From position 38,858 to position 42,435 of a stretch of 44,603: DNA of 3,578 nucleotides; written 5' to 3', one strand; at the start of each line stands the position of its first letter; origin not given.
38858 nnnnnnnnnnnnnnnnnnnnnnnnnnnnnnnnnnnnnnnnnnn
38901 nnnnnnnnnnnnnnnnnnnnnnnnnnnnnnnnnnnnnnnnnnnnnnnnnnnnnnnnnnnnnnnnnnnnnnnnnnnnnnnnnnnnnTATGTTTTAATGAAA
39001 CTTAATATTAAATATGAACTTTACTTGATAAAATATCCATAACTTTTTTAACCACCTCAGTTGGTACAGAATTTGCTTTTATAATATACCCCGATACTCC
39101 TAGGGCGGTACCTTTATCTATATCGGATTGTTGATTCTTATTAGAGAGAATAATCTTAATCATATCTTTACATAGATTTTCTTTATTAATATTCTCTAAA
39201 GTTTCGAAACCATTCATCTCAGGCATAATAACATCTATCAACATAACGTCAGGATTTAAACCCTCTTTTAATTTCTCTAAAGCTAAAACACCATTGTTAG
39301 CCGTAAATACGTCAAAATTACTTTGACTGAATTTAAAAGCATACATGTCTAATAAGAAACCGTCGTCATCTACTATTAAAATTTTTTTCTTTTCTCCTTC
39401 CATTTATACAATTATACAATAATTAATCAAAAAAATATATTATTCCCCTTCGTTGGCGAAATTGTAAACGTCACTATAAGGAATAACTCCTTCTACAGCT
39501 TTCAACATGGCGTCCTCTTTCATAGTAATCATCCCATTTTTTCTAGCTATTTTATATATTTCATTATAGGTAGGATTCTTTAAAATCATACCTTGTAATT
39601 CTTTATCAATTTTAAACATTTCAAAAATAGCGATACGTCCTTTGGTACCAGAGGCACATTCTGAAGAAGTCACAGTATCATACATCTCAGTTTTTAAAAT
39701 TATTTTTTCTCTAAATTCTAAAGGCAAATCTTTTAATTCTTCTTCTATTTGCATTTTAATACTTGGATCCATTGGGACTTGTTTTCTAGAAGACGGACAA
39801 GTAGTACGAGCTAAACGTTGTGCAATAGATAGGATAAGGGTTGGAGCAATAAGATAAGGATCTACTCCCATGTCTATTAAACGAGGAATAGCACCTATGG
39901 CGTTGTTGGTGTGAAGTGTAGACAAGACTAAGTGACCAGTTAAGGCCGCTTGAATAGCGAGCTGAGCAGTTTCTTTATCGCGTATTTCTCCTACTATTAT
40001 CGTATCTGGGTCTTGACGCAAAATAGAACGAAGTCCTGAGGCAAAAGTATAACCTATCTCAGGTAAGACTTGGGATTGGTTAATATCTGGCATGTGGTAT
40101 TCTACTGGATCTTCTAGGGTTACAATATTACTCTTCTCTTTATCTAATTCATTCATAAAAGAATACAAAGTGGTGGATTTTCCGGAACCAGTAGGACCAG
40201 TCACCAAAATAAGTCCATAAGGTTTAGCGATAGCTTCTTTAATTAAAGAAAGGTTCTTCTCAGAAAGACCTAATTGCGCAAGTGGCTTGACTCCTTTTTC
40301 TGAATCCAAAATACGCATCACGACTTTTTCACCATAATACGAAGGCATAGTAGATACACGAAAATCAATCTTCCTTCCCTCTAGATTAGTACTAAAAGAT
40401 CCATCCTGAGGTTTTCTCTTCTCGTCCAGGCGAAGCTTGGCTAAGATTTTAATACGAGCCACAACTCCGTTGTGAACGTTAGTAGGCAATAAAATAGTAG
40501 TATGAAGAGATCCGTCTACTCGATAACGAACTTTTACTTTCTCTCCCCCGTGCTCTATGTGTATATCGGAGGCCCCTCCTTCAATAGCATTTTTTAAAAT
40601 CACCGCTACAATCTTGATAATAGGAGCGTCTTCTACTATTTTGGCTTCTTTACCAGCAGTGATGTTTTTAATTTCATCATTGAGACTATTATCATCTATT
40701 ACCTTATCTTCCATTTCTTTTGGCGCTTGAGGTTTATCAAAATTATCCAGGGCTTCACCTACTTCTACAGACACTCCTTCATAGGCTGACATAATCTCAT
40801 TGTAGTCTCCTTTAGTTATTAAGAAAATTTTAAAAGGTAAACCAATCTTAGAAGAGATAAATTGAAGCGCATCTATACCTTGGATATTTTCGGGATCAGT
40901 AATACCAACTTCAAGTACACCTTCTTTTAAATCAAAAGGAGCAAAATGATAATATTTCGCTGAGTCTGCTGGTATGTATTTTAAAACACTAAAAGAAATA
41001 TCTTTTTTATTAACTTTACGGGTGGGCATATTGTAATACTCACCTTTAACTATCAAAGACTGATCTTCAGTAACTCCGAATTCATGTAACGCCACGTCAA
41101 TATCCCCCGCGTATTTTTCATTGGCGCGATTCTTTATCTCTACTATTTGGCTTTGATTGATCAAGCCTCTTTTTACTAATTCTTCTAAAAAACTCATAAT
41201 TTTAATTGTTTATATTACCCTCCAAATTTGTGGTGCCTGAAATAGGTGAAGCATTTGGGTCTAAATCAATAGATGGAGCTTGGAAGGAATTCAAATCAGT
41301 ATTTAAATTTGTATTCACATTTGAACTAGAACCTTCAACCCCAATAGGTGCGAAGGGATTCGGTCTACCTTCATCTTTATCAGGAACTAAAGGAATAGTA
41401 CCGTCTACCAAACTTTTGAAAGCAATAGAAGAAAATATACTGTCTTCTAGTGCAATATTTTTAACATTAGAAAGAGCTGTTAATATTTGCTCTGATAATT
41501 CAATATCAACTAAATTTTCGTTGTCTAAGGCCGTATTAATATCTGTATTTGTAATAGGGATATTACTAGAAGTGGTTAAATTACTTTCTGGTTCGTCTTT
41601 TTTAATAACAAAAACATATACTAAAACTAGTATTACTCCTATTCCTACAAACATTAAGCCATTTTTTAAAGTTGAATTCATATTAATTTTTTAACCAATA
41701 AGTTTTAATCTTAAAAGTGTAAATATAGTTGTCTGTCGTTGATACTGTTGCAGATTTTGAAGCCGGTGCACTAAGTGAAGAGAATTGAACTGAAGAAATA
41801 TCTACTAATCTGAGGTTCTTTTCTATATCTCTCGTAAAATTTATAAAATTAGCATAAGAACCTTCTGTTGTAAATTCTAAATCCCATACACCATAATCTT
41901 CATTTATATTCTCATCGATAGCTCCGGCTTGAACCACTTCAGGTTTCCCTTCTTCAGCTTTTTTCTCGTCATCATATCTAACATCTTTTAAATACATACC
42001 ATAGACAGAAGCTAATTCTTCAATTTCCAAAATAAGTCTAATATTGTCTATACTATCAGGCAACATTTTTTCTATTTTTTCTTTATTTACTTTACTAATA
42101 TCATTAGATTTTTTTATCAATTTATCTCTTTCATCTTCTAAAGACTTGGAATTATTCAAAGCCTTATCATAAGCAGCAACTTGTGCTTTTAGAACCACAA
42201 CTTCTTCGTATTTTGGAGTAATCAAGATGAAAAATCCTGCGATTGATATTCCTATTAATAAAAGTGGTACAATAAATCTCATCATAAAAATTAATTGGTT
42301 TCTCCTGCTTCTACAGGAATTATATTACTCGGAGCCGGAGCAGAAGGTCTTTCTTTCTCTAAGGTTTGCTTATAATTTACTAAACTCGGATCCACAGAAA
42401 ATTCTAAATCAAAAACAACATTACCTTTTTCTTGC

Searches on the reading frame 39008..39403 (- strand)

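Call 89: search_protein_families(library=pfam, proteins=[window:39008-39403:-], max_evalue=0.001)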
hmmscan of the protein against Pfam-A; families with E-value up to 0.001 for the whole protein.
window:39008-39403:- (131 aa): 1 family
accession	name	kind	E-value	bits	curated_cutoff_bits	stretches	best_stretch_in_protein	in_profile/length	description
PF00072.30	Response_reg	-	6.5e-19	68.6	30.2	1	8-111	1-101/111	Response regulator receiver domain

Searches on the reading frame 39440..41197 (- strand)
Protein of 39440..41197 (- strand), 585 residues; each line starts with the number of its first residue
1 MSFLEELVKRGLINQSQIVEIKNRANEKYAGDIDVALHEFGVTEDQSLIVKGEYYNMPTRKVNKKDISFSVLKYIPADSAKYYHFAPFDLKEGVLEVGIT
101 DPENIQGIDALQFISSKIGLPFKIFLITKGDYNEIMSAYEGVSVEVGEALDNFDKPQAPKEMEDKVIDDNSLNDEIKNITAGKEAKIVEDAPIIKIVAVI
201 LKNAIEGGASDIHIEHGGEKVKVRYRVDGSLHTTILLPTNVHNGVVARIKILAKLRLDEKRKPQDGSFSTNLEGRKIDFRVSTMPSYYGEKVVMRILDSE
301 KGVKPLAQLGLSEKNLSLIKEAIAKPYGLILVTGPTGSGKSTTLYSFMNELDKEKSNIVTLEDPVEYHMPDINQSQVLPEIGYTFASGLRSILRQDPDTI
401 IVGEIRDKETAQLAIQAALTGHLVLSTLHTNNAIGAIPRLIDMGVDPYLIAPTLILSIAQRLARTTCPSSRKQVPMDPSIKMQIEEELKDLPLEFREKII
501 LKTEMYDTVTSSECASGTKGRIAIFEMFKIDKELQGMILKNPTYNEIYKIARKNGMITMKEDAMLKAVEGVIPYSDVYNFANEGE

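Call 89: search_protein_families(library=pfam, proteins=[window:39440-41197:-], max_evalue=0.001)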
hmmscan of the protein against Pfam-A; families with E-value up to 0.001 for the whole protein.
window:39440-41197:- (585 aa): 6 families
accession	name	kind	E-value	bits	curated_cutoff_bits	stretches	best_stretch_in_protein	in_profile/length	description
PF00437.27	T2SSE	-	4.7e-122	407.6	24.9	1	189-573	4-364/370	Type II/IV secretion system protein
PF05157.20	MshEN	-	4.1e-08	33.5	23.1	1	56-141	2-85/90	MshEN domain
PF13191.12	AAA_16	-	2.8e-05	25.1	32.6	1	325-424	21-113/167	AAA ATPase domain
PF13401.12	AAA_22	-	5e-05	24.1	27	1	328-367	6-45/130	AAA domain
PF13173.12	AAA_14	-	0.00016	22.1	27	1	329-416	4-82/129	AAA domain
PF25199.1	nSTAND_NTPase5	-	0.00036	20.8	34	1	320-366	34-81/145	Novel STAND NTPase 5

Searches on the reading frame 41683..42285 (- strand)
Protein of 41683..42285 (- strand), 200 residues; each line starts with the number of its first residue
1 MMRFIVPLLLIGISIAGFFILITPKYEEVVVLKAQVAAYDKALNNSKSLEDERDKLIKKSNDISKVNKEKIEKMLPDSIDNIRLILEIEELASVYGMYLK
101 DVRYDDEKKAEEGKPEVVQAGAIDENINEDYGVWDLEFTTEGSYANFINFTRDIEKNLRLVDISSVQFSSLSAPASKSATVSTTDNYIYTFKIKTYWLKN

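Call 89: search_protein_families(library=pfam, proteins=[window:41683-42285:-], max_evalue=0.001)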
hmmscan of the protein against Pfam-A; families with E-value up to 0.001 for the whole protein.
window:41683-42285:- (200 aa): 1 family
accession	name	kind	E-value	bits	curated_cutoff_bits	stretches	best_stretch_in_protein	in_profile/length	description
PF04350.18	PilO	-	0.00065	20.3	22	0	136-180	89-131/145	Pilus assembly protein, PilO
